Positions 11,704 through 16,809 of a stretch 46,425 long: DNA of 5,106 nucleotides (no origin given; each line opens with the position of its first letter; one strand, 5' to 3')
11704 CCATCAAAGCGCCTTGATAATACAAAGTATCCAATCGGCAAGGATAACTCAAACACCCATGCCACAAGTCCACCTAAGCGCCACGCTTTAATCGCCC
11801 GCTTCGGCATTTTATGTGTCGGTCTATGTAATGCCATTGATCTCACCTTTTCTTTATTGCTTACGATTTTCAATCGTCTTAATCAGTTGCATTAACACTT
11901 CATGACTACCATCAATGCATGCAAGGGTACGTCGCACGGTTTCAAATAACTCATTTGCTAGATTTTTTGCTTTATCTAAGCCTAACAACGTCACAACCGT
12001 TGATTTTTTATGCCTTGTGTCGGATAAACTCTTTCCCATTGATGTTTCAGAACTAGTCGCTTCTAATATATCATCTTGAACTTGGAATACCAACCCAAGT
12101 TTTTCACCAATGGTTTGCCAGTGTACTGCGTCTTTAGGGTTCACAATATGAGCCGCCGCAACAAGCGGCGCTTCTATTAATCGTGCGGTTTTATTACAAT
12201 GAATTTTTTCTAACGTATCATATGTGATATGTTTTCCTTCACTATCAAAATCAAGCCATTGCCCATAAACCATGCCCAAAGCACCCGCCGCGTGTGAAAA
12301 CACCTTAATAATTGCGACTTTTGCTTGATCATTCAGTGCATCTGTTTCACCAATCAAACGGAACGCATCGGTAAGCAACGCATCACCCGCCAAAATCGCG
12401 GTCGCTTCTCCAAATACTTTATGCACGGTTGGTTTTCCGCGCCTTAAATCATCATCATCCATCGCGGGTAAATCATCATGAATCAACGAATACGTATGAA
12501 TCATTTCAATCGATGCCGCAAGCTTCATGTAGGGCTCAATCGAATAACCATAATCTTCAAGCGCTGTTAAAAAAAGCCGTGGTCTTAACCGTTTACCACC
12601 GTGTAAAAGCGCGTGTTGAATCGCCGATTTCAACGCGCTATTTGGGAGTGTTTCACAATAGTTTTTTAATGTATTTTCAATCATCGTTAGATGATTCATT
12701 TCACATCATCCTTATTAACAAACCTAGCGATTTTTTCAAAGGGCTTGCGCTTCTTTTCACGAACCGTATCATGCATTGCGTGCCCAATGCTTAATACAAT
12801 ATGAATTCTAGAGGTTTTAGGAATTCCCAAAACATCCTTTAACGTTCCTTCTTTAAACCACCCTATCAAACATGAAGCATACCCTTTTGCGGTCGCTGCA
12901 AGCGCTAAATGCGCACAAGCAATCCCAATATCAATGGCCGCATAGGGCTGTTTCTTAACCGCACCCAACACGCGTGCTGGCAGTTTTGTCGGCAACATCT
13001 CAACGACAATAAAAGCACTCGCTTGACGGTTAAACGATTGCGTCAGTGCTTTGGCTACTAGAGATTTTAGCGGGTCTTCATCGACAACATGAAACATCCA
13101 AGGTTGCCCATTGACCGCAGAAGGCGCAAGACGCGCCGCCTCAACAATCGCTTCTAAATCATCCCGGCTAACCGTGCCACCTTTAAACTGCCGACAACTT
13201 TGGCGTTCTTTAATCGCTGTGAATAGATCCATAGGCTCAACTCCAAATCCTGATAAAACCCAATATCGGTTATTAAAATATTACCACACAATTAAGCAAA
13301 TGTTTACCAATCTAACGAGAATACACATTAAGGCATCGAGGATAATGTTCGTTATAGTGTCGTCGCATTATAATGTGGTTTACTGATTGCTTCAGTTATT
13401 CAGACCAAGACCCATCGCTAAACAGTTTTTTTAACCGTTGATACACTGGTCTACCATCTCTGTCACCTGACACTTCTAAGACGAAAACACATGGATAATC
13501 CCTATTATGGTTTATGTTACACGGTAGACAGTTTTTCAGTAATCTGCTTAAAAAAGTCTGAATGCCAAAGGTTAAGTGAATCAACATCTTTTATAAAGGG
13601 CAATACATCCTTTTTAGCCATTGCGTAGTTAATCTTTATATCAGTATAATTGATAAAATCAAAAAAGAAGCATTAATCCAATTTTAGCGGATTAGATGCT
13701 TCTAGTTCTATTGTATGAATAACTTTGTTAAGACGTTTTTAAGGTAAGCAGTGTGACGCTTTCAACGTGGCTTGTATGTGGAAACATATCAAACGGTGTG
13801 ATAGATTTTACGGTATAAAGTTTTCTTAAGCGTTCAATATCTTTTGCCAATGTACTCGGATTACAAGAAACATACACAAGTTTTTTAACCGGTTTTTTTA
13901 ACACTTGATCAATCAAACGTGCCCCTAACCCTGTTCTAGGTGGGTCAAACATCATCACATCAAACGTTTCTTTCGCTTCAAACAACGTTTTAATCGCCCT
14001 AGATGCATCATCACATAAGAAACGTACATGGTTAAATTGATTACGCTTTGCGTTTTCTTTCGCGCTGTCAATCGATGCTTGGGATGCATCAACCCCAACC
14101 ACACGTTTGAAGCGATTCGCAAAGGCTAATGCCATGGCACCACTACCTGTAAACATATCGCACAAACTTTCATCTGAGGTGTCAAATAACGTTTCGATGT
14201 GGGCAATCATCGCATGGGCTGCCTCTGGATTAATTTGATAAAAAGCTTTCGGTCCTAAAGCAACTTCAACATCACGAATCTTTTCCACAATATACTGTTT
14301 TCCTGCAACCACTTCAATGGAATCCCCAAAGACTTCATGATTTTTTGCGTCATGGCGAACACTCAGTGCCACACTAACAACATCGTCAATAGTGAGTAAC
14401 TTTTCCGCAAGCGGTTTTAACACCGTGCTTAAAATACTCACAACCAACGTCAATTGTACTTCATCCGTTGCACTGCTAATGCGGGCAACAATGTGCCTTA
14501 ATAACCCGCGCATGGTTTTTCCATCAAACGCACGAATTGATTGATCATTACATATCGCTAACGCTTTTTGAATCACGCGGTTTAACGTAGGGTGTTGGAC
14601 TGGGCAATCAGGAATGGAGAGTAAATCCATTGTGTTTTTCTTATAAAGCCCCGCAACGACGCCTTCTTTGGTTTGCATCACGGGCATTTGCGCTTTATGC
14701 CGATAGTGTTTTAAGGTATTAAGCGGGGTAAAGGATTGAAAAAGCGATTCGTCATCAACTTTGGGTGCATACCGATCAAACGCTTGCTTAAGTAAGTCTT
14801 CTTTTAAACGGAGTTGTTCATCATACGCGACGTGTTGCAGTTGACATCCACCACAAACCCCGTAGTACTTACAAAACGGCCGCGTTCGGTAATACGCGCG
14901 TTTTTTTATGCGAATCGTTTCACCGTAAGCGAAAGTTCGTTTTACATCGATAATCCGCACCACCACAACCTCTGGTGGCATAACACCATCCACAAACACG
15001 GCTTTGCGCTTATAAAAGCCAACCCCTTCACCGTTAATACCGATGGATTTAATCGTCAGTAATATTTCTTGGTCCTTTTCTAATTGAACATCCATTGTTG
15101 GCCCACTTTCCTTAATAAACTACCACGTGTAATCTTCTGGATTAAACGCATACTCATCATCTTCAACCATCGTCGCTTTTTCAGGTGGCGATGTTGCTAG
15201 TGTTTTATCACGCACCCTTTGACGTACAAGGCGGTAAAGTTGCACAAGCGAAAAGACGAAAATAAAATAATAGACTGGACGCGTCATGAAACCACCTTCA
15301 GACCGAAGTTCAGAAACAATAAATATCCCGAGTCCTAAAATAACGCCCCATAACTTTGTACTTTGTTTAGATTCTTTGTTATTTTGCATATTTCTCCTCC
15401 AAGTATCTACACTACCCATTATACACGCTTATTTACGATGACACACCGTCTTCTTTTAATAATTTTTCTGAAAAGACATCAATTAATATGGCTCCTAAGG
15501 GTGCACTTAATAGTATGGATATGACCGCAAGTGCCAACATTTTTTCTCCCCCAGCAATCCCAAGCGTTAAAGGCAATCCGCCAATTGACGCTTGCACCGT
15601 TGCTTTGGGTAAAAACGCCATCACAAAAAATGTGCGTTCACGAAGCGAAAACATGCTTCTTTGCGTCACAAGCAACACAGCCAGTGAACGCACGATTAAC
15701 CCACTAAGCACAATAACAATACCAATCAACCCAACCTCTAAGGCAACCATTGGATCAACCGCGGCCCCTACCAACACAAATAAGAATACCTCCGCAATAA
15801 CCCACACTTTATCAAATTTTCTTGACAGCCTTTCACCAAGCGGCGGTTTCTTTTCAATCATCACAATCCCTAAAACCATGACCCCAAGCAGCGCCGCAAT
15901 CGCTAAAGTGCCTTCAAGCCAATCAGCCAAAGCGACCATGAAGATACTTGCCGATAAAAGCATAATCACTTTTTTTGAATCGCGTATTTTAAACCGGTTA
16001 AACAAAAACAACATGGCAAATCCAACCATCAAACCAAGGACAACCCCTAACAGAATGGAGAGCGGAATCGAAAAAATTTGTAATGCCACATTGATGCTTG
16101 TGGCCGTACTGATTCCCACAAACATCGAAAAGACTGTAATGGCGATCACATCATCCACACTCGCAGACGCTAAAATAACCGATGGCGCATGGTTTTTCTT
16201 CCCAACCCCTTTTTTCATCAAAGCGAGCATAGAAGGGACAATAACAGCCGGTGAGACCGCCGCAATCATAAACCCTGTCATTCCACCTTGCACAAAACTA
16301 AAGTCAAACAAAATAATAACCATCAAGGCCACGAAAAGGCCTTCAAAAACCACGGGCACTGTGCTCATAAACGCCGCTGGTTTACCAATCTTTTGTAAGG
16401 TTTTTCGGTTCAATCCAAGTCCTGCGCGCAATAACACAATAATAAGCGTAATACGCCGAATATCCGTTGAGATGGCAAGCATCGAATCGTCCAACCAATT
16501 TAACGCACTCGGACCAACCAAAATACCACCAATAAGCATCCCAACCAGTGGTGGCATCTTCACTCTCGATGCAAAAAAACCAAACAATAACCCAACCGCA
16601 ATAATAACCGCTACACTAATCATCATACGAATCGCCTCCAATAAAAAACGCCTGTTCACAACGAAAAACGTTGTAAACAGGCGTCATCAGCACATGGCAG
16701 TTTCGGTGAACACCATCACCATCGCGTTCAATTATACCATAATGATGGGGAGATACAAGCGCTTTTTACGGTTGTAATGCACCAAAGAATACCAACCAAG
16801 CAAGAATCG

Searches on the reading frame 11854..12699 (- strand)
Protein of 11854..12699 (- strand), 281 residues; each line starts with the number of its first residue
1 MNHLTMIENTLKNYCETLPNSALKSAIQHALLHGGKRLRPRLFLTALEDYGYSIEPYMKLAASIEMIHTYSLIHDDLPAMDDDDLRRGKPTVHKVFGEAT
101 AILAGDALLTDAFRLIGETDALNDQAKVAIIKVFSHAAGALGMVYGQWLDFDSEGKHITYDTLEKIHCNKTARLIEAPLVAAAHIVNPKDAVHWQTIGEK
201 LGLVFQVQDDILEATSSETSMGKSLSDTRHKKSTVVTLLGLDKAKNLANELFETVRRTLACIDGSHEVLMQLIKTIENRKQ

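Call 3: search_protein_families(library=pfam, proteins=[window:11854-12699:-])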
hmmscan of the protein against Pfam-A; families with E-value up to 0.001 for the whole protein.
window:11854-12699:- (281 aa): 1 family
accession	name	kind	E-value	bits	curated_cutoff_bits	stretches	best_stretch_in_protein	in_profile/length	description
PF00348.22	polyprenyl_synt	-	2.1e-55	188.1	27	1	22-258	3-237/251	Polyprenyl synthetase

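Call 37: search_protein_families(library=ncbifam, proteins=[window:11854-12699:-], max_evalue=0.001)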
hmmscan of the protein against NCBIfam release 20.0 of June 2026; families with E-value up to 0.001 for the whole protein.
window:11854-12699:- (281 aa): 16 families
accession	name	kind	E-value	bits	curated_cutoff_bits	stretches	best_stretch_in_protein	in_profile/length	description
NF045485.1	FPPsyn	subfamily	1.6e-90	303.1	275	1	4-280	5-287/288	farnesyl diphosphate synthase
NF045685.1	GGPPSynCrtE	equivalog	1.5e-67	227.7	460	1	6-280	13-292/293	geranylgeranyl diphosphate synthase CrtE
NF007877.0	PRK10581.1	equivalog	1.7e-64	217.9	321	1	5-261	12-276/299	(2E,6E)-farnesyl diphosphate synthase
NF041169.1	f2_encap_cargo4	exception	5.8e-48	163.8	450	1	32-261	47-273/334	family 2 encapsulin nanocompartment cargo protein polyprenyl transferase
NF040698.1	IdsA_Meth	equivalog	4.9e-47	160.7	468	1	6-249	13-258/328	short chain isoprenyl diphosphate synthase IdsA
NF041003.1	GGPP_syn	equivalog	1.5e-41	142.5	500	1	6-250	12-256/326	geranylgeranyl diphosphate synthase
TIGR02749.1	prenyl_cyano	equivalog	4.4e-32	111.4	383.2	1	3-249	13-255/322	solanesyl diphosphate synthase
NF040789.2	gerfarn_diphsyn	equivalog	2.2e-31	109.3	560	1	31-243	42-269/345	geranylfarnesyl diphosphate synthase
NF045628.1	HxpDPsynlarge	equivalog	2.4e-30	105.6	500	1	4-253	5-247/311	hexaprenyl-diphosphate synthase large subunit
NF045549.1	GGPPsyn_IdsB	equivalog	4.3e-29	101.6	475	1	33-258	63-286/346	geranylgeranyl diphosphate synthase IdsB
NF008140.0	PRK10888.1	equivalog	8.7e-28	97.6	412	1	33-266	42-266/323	octaprenyl diphosphate synthase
TIGR02748.1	GerC3_HepT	equivalog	1e-24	87.3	456.55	1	4-258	13-259/319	heptaprenyl diphosphate synthase component II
NF040627.1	GFPS_Meth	equivalog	2.5e-23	82.9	600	1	6-216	11-212/285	geranylfarnesyl diphosphate synthase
NF042417.1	NPPPS_Mycobact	equivalog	8.9e-19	67.7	600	1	22-254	43-269/335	nonaprenyl/(2E,6E)-farnesyl/geranylgeranyl diphosphat synthase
NF042416.1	GFPPS_Mycobact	equivalog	9.5e-19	67.6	600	1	22-260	29-286/350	bifunctional (2E,6E)-farnesyl/geranyl diphosphate synthase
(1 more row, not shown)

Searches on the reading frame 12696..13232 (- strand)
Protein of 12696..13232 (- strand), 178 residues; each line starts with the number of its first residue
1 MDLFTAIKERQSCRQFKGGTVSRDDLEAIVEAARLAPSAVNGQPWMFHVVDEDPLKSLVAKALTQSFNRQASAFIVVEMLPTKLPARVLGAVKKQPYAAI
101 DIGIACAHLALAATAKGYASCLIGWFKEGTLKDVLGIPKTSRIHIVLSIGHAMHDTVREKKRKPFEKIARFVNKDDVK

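Call 3: search_protein_families(library=pfam, proteins=[window:12696-13232:-])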
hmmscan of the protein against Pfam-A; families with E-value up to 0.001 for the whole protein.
window:12696-13232:- (178 aa): 2 families
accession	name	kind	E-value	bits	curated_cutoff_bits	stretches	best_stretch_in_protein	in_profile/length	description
PF00881.29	Nitroreductase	-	1.8e-27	97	23.5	1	7-151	1-167/167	Nitroreductase family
PF14512.11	TM1586_NiRdase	-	2e-18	67.3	27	2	23-113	157-215/215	Putative TM nitroreductase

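Call 37: search_protein_families(library=ncbifam, proteins=[window:12696-13232:-], max_evalue=0.001)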
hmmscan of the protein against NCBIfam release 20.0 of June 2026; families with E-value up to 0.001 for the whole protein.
window:12696-13232:- (178 aa): 9 families
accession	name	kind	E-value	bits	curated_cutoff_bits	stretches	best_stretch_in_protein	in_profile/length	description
TIGR02476.1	BluB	equivalog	1.9e-14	53.5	150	2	3-73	9-79/205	5,6-dimethylbenzimidazole synthase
NF008275.0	PRK11053.1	equivalog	3.8e-10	39.6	227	1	1-70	1-71/217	oxygen-insensitive NAD(P)H nitroreductase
NF047509.1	Rv3131_FMN_oxido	subfamily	6e-10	39.1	199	1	29-53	2-26/319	Acg family FMN-binding oxidoreductase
NF003768.0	PRK05365.1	equivalog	3.9e-08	33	152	1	8-66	19-77/200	malonic semialdehyde reductase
NF008033.1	PRK10765.1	equivalog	4.3e-07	29.6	223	1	5-162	6-169/240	oxygen-insensitive NADPH nitroreductase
NF009810.0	PRK13294.1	equivalog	2.3e-06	26.8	304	0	6-68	257-319/449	coenzyme F420-0:L-glutamate ligase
TIGR03553.1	F420_FbiB_CTERM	equivalog_domain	2.4e-06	27.5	249.55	0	6-60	2-56/194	F420 biosynthesis protein FbiB, C-terminal domain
TIGR03605.1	antibiot_sagB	domain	1.2e-05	24.9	78.4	1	97-145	118-166/173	SagB family peptide dehydrogenase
NF005901.0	PRK07877.1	equivalog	1.4e-05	23.6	476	1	15-73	366-423/722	Rv1355c family protein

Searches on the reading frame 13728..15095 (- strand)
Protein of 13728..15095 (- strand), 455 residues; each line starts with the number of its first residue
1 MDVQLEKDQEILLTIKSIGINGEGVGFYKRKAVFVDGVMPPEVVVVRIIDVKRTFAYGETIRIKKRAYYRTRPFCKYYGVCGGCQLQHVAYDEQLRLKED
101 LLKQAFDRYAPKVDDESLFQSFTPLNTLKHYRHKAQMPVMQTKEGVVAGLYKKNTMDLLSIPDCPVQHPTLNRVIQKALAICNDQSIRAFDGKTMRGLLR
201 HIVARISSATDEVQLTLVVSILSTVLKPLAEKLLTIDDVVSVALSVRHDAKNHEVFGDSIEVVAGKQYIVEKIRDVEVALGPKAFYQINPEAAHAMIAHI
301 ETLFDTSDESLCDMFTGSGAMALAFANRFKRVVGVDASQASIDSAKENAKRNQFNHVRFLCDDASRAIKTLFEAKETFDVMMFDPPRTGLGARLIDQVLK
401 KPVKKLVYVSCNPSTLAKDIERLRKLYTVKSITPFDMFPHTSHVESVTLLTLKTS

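Call 3: search_protein_families(library=pfam, proteins=[window:13728-15095:-])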
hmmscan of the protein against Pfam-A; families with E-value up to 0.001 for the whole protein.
window:13728-15095:- (455 aa): 13 families
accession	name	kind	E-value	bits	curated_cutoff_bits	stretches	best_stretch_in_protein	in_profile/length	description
PF05958.17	tRNA_U5-meth_tr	-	7.1e-30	104.7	23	1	91-451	2-355/357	tRNA (Uracil-5-)-methyltransferase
PF13847.12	Methyltransf_31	-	1.1e-11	45.1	27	1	306-384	2-81/145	Methyltransferase domain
PF13649.12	Methyltransf_25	-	1.2e-09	39.1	27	1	313-382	3-69/97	Methyltransferase domain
PF03602.21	Cons_hypoth95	-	2.4e-09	37.6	24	1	307-413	41-152/182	Conserved hypothetical protein 95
PF09445.16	Methyltransf_15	-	3.7e-08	33.6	22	1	311-390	4-84/165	RNA cap guanine-N2 methyltransferase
PF08241.18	Methyltransf_11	-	4.3e-07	30.9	21.2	1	316-381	5-64/95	Methyltransferase domain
PF05175.20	MTS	-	7.5e-07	29.4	23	1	298-386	25-107/170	Methyltransferase small domain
PF06325.19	PrmA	-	1.2e-06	28.7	22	1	298-361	153-215/296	Ribosomal protein L11 methyltransferase (PrmA)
PF01938.26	TRAM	-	3.7e-06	27.1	21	1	9-59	6-59/61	TRAM domain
PF02086.21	MethyltransfD12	-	7.6e-06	26.3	22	1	297-374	9-79/253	D12 class N6 adenine-specific DNA methyltransferase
PF08242.18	Methyltransf_12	-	0.00011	23.3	30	1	317-381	6-69/98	Methyltransferase domain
PF02475.24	TRM5-TYW2_MTfase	-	0.00041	20.8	28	1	307-362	36-93/164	TRM5/TYW2 methyltransferase domain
PF02390.23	Methyltransf_4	-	0.00063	19.7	24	0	312-383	6-79/173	Putative methyltransferase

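Call 37: search_protein_families(library=ncbifam, proteins=[window:13728-15095:-], max_evalue=0.001)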
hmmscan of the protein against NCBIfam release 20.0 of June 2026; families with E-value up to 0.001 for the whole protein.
window:13728-15095:- (455 aa): 29 families (the best 25 are shown)
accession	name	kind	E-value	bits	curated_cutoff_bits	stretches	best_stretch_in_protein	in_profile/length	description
TIGR00479.1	rumA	equivalog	9.6e-114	380.5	183.55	1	19-445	2-432/432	23S rRNA (uracil(1939)-C(5))-methyltransferase RlmD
NF009639.0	PRK13168.1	equivalog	5.6e-81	272.7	458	1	6-450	12-443/446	23S rRNA (uracil(1939)-C(5))-methyltransferase RlmD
NF002910.0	PRK03522.2-3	equivalog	5.9e-52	177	558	1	75-451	3-381/383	23S rRNA (uracil(747)-C(5))-methyltransferase RlmC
NF002909.0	PRK03522.2-1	equivalog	8e-52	176.6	553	1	75-451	3-372/374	23S rRNA (uracil(747)-C(5))-methyltransferase RlmC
TIGR02085.1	meth_trns_rumB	equivalog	4.2e-45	154.3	429.5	1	75-451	2-373/374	23S rRNA (uracil(747)-C(5))-methyltransferase RlmC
TIGR02143.1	trmA_only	equivalog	3.7e-30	105.1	334.65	1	91-451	2-350/352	tRNA (uridine(54)-C5)-methyltransferase TrmA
NF002913.0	PRK03522.2-6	equivalog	4.6e-22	78.8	537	2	377-450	266-338/342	23S rRNA (uracil(747)-C(5))-methyltransferase RlmC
NF053718.1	23SC1962Mtase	equivalog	4e-13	48.8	575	1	217-387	116-290/383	23S rRNA (cytosine(1962)-C(5))-methyltransferase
NF011529.0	PRK14968.1-3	equivalog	4.7e-13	49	162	1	299-386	26-107/198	putative methyltransferase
TIGR00536.1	hemK_fam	subfamily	1.6e-11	43.8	115.5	1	303-386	109-191/286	HemK family protein methyltransferase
TIGR03534.1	RF_mod_PrmC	equivalog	2e-11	43.9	199.1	1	305-386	86-165/253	peptide chain release factor N(5)-glutamine methyltransferase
NF011707.0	PRK15128.1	equivalog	4.1e-08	32.5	712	1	312-387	227-303/396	23S rRNA (cytosine(1962)-C(5))-methyltransferase RlmI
NF046099.1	RSP_2647_MTase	equivalog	2.1e-07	30.1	600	1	226-387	135-299/391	RSP_2647 family RNA methyltransferase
TIGR00095.1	TIGR00095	equivalog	3.8e-07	30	117.5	1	309-386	54-133/194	16S rRNA (guanine(966)-N(2))-methyltransferase RsmD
TIGR02021.1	BchM-ChlM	equivalog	5e-07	29.4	158.9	1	307-419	54-163/218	magnesium protoporphyrin IX methyltransferase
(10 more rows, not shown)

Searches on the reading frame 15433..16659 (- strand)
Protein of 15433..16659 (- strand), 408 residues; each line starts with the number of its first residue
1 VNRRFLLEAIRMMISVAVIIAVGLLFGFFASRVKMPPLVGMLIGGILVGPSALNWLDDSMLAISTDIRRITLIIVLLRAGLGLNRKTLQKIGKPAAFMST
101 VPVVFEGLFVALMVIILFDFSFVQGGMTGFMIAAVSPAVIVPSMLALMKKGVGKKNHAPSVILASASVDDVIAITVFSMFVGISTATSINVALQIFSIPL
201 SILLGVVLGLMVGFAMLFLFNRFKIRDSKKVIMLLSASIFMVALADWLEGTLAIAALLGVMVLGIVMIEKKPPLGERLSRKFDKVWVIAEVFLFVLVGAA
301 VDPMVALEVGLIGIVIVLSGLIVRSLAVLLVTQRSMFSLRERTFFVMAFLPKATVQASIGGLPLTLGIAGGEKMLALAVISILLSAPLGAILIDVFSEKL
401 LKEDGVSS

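Call 3: search_protein_families(library=pfam, proteins=[window:15433-16659:-])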
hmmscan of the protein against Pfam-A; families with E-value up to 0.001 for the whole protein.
window:15433-16659:- (408 aa): 1 family
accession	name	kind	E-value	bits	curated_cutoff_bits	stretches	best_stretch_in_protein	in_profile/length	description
PF00999.27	Na_H_Exchanger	-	7.3e-38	130.8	26.2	1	21-392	5-368/375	Sodium/hydrogen exchanger, transmembrane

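Call 37: search_protein_families(library=ncbifam, proteins=[window:15433-16626:-], max_evalue=0.001)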
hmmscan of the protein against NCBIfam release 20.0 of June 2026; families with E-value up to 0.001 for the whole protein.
window:15433-16626:- (397 aa): 4 families
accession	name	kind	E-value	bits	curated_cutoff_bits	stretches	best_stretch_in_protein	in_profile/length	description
NF003716.0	PRK05326.1-3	equivalog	3.9e-21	75.1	355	1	2-389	8-389/499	potassium/proton antiporter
NF003715.0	PRK05326.1-2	equivalog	1.7e-19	69.6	309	1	3-387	9-387/595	potassium/proton antiporter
NF003714.0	PRK05326.1-1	equivalog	1.4e-12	46.8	471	1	3-374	11-375/577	potassium/proton antiporter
TIGR00932.1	2a37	subfamily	2.2e-11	43.8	238.3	1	13-291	5-275/275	monovalent cation:proton antiporter-2 (CPA2) family protein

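Call 47: find_related_loci(query=window:15433-16626:-, collection=metagenome_contigs, flank=4000)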
Query window:15433-16626:- (397 aa) in metagenome_contigs; peptide patterns used: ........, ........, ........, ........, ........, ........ (x = any residue, [..] = any of these).
149 stretches matched a pattern; 1 encode a relative of the query (tblastn E <= 1e-3); 1 distinct loci.
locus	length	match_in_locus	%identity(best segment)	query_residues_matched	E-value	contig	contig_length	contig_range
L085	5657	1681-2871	38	1-393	4e-80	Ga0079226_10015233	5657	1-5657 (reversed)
